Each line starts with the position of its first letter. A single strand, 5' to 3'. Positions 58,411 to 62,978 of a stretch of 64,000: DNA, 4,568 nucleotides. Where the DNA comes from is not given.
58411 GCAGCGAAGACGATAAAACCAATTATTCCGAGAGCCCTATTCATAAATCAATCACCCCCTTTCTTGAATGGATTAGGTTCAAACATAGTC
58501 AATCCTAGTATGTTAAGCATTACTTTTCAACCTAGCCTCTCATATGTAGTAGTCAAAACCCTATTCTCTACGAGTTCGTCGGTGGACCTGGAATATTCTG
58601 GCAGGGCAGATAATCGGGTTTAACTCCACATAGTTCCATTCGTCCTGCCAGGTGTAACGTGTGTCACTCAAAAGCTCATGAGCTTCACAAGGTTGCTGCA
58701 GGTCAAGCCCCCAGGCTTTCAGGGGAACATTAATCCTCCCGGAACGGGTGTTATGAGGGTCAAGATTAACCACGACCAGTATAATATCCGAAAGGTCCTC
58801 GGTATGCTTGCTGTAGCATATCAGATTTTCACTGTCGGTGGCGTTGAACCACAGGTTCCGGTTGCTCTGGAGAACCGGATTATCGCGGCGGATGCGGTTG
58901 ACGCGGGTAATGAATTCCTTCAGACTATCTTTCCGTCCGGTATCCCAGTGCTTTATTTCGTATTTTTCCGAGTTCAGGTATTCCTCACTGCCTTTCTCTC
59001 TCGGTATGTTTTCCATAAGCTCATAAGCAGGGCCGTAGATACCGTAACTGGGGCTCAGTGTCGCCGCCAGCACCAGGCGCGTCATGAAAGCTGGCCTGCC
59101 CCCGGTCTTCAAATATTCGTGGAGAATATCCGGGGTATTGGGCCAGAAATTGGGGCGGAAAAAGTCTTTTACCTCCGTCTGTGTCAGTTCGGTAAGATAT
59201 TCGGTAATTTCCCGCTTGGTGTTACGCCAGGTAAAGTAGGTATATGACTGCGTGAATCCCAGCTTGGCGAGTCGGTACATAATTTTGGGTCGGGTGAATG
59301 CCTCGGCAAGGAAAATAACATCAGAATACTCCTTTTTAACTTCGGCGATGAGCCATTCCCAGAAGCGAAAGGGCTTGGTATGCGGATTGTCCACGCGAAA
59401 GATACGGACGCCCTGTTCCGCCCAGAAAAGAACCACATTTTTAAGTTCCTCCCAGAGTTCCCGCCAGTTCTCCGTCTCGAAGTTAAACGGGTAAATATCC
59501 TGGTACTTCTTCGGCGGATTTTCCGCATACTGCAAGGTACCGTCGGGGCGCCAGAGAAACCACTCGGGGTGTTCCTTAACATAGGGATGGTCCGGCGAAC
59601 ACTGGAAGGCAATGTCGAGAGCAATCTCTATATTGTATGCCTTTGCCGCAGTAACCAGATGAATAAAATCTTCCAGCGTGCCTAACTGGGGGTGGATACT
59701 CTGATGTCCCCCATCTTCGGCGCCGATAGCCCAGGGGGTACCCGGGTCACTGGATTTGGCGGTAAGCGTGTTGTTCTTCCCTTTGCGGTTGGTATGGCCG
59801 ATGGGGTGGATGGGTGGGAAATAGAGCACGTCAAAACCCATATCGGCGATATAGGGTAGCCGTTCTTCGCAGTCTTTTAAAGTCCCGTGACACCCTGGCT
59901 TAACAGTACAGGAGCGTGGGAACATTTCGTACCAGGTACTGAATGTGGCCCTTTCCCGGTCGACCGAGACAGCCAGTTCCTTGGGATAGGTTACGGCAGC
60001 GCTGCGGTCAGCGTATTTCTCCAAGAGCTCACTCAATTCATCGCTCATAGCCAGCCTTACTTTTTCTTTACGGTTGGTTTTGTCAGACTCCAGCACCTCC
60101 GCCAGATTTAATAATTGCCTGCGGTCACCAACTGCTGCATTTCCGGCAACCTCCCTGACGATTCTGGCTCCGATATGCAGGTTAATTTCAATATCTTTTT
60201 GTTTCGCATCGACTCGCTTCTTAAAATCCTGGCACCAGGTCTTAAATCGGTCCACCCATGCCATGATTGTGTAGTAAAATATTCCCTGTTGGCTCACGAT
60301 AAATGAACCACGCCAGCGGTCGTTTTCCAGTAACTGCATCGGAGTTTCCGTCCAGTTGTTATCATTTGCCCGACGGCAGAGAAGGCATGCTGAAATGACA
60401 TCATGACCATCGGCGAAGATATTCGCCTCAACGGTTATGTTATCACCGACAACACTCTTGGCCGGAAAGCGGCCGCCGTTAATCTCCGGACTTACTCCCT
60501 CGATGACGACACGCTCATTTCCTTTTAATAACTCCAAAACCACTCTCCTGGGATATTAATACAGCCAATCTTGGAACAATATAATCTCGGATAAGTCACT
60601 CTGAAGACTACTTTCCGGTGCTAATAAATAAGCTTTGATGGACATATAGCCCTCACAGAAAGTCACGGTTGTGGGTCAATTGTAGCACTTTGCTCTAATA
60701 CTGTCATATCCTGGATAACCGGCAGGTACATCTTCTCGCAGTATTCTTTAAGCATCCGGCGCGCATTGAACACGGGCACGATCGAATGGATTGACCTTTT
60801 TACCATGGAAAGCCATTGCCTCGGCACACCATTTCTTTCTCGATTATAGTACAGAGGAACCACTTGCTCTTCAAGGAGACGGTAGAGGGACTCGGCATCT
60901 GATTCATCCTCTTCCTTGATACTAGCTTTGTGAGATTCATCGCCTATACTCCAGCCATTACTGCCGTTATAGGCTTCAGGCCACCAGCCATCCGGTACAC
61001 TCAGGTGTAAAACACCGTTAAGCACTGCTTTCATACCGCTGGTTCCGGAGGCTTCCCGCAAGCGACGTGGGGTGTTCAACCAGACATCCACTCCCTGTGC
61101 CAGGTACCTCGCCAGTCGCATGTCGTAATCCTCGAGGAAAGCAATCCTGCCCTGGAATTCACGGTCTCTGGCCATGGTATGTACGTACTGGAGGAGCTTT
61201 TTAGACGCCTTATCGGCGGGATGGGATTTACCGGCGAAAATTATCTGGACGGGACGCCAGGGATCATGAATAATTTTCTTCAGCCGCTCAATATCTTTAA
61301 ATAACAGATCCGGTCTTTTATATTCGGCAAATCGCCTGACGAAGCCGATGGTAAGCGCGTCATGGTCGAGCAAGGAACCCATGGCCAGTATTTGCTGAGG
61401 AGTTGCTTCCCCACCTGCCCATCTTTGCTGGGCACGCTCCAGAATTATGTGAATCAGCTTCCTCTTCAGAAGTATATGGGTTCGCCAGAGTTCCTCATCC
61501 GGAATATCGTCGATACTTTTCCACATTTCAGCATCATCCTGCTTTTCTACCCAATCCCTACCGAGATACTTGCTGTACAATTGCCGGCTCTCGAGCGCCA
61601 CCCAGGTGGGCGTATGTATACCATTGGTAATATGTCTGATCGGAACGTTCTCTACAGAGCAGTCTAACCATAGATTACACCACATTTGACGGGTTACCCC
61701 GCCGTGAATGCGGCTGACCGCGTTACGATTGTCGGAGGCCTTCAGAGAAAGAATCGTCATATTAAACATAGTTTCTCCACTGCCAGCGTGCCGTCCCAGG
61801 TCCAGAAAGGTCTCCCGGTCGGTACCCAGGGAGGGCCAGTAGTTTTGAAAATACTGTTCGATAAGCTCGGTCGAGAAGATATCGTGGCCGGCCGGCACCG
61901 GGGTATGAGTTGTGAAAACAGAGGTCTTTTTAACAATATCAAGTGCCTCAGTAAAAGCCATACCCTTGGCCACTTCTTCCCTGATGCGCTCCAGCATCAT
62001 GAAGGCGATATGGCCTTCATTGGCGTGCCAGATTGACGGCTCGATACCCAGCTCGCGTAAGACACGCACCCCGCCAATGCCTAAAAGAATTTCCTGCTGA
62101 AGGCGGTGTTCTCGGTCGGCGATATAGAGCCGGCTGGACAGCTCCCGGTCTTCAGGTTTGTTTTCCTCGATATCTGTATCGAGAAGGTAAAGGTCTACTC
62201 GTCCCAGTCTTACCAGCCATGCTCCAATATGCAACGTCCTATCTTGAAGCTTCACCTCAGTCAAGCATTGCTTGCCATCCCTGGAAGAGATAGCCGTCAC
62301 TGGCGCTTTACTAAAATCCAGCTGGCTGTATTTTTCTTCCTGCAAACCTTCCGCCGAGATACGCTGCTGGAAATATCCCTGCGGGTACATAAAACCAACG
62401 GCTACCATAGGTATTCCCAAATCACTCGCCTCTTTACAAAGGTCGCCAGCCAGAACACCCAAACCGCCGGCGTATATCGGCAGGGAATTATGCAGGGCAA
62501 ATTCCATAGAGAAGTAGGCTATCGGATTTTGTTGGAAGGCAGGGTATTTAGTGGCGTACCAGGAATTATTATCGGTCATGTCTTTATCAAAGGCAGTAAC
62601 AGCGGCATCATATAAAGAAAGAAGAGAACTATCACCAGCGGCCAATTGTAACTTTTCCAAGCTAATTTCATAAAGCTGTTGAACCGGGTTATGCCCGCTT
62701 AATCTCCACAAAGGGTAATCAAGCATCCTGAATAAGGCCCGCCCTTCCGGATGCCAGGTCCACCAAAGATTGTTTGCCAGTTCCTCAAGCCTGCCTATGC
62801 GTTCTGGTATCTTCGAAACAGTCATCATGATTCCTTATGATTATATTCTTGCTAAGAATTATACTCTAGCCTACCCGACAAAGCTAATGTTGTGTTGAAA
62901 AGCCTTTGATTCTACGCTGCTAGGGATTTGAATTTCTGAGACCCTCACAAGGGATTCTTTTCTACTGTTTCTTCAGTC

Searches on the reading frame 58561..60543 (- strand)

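Call 27: search_protein_families(library=pfam, proteins=[window:58561-60543:-], max_evalue=0.000001)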
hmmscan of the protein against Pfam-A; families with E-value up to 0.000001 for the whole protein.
window:58561-60543:- (660 aa): 3 families
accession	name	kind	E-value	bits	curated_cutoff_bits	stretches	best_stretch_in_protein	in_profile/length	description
PF11896.14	GlgE_dom_N_S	-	2.8e-55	187.9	25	1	10-196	1-179/179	Alpha-1,4-glucan:maltose-1-phosphate maltosyltransferase, domain N/S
PF21702.3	GLGE_C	-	6.6e-28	97.2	27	1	566-653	1-87/87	GLGE, C-terminal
PF00128.31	Alpha-amylase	-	1.2e-09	38.4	22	1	218-364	14-138/446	Alpha amylase, catalytic domain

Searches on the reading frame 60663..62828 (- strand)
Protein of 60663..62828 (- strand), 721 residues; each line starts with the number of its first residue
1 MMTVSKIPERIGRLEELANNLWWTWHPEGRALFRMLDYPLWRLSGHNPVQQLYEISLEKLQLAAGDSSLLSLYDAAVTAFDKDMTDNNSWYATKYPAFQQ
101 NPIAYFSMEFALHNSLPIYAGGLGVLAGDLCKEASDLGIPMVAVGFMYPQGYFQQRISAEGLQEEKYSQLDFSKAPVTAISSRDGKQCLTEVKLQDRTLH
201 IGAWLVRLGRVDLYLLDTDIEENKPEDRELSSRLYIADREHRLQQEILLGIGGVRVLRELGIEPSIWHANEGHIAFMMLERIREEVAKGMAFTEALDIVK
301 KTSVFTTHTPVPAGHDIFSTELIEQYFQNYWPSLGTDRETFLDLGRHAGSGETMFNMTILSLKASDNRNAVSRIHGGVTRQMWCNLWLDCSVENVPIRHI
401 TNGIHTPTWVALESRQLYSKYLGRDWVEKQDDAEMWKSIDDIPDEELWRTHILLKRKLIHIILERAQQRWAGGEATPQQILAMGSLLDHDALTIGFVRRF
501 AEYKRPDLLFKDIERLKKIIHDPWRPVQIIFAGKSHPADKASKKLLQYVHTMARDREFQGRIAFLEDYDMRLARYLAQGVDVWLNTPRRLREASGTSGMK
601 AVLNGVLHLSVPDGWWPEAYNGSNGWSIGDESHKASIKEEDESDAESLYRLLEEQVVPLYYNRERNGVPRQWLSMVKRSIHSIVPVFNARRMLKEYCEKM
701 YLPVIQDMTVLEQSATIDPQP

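Call 27: search_protein_families(library=pfam, proteins=[window:60663-62828:-], max_evalue=0.000001)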
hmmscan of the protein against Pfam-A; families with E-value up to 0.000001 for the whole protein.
window:60663-62828:- (721 aa): 2 families
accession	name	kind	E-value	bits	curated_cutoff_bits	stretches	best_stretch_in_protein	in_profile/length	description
PF11897.13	DUF3417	-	3e-32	111.7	25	1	7-116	1-109/109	Protein of unknown function (DUF3417)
PF00343.26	Phosphorylase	-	1e-26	93.9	27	1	268-614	221-579/713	Carbohydrate phosphorylase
